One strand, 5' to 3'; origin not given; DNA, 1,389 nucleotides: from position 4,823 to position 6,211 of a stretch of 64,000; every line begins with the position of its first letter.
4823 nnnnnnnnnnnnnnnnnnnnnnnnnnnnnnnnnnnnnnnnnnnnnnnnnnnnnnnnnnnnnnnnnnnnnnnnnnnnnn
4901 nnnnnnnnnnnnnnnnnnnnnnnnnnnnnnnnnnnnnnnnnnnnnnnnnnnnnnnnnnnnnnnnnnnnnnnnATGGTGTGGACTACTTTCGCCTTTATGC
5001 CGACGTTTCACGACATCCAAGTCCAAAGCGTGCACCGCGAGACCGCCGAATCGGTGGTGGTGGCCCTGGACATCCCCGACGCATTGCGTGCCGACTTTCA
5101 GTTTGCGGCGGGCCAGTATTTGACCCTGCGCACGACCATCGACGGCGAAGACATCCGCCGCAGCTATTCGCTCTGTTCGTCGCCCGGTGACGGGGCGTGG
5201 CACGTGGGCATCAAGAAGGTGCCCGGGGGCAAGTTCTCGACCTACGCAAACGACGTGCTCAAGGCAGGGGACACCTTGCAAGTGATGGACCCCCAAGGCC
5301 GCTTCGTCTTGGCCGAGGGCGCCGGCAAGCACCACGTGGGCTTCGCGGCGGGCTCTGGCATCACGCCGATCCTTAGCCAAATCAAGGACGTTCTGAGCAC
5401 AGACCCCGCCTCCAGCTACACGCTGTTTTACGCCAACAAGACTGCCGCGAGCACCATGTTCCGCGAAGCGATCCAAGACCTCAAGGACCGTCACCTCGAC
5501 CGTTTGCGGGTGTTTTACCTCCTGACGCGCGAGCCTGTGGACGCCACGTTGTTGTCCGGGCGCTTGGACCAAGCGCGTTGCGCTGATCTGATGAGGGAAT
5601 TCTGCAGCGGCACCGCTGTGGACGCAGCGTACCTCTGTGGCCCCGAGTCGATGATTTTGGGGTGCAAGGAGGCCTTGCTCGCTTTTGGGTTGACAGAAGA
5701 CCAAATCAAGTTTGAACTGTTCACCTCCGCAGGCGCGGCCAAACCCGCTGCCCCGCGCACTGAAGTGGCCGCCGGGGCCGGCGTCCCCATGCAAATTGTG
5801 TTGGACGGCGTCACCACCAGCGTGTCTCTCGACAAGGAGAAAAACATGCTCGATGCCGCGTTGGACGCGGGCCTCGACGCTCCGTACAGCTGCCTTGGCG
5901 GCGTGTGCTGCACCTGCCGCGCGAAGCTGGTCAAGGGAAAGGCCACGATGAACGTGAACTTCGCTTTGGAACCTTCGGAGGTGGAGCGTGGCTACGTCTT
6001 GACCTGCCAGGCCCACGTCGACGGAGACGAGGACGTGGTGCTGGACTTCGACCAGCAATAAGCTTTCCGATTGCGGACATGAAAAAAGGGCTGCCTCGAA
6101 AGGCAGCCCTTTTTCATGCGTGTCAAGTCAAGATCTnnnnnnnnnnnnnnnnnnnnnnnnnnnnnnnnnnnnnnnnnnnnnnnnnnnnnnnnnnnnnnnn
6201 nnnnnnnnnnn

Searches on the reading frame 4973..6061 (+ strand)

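Call 55: search_protein_families(library=pfam, proteins=[window:4973-6061:+], max_evalue=0.00001)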
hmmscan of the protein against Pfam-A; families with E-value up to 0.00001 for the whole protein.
window:4973-6061:+ (362 aa): 3 families
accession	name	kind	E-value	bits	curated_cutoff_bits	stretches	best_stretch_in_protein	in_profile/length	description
PF00111.32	Fer2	-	2.2e-14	53.6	21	1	277-349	3-76/77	2Fe-2S iron-sulfur cluster binding domain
PF00175.26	NAD_binding_1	-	1.6e-13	51.7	22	1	125-230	3-106/109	Oxidoreductase NAD-binding domain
PF00970.30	FAD_binding_6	-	3.4e-12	47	21.1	1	24-111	11-97/99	Oxidoreductase FAD-binding domain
